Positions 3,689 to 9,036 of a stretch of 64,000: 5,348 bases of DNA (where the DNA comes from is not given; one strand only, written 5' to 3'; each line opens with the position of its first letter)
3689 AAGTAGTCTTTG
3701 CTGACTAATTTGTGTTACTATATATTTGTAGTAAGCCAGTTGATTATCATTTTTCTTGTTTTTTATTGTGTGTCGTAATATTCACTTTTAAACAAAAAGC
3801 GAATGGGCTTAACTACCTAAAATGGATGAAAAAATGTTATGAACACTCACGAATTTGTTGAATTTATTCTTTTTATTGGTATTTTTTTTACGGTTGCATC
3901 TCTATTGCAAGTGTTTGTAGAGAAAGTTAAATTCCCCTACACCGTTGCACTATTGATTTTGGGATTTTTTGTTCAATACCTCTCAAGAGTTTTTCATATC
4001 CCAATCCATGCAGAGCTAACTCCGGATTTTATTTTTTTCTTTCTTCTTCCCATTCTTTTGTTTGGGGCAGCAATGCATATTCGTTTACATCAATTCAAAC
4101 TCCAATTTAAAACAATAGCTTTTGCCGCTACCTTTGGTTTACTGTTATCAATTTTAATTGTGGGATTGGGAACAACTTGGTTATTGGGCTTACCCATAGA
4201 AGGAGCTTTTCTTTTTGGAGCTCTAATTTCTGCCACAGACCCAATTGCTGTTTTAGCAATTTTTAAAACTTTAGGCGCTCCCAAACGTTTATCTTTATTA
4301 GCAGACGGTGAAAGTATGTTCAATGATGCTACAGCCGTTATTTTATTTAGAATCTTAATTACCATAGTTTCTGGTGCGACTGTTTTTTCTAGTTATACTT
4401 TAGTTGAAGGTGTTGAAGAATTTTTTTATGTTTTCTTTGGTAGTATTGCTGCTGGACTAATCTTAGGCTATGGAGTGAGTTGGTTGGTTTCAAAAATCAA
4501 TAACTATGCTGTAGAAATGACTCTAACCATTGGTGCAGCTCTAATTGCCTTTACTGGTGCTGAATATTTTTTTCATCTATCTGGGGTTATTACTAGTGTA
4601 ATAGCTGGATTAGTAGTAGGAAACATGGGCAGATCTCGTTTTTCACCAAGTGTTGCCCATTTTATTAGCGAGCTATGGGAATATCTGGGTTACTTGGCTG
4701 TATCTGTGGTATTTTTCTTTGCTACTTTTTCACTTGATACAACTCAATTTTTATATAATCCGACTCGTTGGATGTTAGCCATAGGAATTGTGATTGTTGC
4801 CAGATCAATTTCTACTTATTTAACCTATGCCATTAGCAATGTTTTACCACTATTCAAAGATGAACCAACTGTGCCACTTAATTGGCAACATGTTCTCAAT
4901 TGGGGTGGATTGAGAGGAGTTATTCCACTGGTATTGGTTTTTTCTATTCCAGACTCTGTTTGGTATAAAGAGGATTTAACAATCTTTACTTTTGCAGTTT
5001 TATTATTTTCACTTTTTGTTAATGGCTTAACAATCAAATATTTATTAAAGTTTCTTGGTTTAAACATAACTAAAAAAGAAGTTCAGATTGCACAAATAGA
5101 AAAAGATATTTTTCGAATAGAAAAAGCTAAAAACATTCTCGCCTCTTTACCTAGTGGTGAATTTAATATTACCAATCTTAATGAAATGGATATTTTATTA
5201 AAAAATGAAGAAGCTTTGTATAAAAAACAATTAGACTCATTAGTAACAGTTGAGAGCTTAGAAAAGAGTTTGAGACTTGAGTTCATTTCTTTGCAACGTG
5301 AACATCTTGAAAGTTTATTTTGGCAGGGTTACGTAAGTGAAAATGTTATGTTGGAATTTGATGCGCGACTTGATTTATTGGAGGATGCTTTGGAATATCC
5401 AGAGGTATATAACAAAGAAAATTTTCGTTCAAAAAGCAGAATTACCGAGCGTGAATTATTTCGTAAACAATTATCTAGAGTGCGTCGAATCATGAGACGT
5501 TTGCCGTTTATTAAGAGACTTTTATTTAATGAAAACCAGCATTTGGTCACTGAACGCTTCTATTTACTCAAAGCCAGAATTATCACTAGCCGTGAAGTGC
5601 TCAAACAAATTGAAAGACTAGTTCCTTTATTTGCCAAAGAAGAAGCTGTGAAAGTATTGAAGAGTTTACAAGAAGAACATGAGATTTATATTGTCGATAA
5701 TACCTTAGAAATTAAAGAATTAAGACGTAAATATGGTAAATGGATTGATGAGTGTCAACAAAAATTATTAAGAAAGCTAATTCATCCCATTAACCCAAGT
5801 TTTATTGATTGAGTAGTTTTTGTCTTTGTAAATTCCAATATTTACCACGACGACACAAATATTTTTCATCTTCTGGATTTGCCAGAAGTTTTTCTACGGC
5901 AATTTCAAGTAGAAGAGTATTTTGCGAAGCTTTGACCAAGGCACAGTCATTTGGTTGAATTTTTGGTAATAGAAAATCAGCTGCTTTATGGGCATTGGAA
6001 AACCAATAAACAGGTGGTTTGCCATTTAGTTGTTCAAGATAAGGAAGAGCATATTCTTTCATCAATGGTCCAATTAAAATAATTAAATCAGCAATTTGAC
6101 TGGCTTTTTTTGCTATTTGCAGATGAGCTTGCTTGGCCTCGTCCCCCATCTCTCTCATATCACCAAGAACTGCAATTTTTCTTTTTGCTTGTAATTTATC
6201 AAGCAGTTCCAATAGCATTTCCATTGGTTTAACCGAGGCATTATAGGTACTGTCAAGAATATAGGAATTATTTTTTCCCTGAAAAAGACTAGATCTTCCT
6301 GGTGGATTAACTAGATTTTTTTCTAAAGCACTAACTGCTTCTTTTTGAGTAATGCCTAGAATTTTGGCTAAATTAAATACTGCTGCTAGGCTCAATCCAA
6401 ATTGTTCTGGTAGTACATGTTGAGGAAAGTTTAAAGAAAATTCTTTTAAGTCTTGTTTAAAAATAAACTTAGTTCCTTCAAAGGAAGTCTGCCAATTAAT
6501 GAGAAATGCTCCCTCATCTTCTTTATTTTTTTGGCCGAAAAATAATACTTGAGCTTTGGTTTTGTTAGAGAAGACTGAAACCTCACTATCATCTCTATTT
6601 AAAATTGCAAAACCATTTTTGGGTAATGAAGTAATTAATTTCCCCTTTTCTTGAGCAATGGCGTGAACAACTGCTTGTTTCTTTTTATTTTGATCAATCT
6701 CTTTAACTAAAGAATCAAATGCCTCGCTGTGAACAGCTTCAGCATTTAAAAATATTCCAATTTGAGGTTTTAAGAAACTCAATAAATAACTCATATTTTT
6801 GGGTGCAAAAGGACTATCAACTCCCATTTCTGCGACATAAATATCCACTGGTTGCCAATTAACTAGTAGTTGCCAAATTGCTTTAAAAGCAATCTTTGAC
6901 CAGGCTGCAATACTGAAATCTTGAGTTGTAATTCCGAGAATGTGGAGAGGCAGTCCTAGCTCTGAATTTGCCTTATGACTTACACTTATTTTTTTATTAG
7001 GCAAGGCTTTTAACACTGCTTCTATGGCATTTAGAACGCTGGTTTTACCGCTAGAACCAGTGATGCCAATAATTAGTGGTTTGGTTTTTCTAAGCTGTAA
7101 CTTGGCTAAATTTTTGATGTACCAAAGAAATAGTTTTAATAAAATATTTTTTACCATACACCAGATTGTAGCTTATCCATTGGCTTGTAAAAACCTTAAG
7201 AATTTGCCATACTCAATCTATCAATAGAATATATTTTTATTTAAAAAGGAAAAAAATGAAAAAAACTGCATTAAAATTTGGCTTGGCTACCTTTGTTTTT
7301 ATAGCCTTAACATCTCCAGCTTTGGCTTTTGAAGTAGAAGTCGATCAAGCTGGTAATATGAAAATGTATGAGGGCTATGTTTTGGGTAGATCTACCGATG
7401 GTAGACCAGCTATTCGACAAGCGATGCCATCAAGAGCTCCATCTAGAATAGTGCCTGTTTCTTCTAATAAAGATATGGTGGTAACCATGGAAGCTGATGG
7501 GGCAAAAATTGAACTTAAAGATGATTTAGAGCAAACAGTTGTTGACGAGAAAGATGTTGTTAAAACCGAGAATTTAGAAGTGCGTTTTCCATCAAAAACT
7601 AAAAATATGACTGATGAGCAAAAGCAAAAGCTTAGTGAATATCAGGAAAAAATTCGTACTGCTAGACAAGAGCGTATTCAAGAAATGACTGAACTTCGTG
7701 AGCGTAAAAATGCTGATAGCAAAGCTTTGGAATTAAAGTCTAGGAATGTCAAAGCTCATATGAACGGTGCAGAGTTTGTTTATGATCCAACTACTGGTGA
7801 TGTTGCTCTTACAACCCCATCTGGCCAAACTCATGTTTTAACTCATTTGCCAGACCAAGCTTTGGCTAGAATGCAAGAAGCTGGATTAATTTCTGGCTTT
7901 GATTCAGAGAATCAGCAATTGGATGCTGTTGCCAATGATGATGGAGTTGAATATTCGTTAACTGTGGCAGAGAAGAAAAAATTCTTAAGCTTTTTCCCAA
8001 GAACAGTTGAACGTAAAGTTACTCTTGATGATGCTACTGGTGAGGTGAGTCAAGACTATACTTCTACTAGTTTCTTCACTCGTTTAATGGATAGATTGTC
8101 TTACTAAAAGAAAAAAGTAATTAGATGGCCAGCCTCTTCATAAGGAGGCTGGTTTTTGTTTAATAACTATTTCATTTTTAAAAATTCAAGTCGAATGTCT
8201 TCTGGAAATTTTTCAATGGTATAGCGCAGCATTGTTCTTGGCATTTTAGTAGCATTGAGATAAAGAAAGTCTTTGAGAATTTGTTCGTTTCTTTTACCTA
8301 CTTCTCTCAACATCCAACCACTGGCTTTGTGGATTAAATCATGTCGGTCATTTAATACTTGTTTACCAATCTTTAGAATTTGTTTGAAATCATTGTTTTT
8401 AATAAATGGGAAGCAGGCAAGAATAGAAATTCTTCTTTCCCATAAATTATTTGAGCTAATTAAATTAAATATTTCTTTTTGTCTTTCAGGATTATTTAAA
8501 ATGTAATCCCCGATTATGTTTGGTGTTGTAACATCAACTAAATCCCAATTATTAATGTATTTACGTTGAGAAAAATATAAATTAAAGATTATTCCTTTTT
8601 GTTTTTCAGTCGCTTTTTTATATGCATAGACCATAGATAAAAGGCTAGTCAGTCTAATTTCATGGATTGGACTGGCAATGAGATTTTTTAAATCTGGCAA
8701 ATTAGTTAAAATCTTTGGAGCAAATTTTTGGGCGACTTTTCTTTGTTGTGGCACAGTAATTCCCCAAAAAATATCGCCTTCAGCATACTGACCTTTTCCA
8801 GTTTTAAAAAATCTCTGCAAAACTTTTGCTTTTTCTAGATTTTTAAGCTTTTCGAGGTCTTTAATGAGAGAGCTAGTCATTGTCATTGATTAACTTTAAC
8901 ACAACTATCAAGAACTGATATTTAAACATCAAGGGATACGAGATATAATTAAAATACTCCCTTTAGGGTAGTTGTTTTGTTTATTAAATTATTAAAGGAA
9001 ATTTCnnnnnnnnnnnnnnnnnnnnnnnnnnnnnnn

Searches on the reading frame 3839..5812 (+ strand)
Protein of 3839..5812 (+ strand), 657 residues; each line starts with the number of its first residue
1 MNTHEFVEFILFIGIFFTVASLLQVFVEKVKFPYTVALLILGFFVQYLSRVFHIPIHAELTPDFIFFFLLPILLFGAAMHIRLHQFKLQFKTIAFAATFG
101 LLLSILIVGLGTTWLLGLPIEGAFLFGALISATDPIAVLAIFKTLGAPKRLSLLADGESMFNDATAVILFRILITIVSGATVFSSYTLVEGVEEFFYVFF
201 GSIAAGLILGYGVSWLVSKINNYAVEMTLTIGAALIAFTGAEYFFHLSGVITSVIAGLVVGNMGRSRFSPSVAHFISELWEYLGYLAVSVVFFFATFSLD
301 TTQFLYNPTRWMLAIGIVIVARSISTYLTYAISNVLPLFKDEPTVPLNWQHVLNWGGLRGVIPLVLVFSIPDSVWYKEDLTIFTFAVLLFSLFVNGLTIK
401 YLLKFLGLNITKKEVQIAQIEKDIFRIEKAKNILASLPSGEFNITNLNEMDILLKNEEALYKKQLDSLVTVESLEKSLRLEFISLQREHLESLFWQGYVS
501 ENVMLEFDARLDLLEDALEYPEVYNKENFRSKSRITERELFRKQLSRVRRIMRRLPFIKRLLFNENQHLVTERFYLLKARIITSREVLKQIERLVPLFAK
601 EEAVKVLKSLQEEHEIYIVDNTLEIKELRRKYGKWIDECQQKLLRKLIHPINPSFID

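Call 23: search_protein_families(library=pfam, proteins=[window:3839-5812:+], max_evalue=0.00001)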
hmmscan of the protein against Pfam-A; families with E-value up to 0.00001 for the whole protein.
window:3839-5812:+ (657 aa): 1 family
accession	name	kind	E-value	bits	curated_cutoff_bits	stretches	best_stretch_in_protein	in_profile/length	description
PF00999.27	Na_H_Exchanger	-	9.1e-53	179.9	26.2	1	19-404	3-374/375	Sodium/hydrogen exchanger, transmembrane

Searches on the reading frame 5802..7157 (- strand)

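Call 68: search_protein_families(library=pfam, proteins=[window:5802-7157:-], max_evalue=0.00001)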
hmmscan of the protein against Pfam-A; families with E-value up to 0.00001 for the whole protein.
window:5802-7157:- (451 aa): 2 families
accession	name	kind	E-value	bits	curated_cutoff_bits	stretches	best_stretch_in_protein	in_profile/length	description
PF08245.18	Mur_ligase_M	-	1.5e-16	61.4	24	1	32-241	1-181/200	Mur ligase middle domain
PF02875.26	Mur_ligase_C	-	4e-14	54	28.4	1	287-411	1-126/127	Mur ligase, glutamate ligase domain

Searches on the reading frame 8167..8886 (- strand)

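Call 69: search_protein_families(library=pfam, proteins=[window:8167-8886:-], max_evalue=0.00001)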
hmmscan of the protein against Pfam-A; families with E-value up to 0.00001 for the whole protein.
window:8167-8886:- (239 aa): 1 family
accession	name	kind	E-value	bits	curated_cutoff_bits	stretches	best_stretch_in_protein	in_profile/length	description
PF08713.17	DNA_alkylation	-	7.4e-59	199.4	21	1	8-227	2-213/213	DNA alkylation repair enzyme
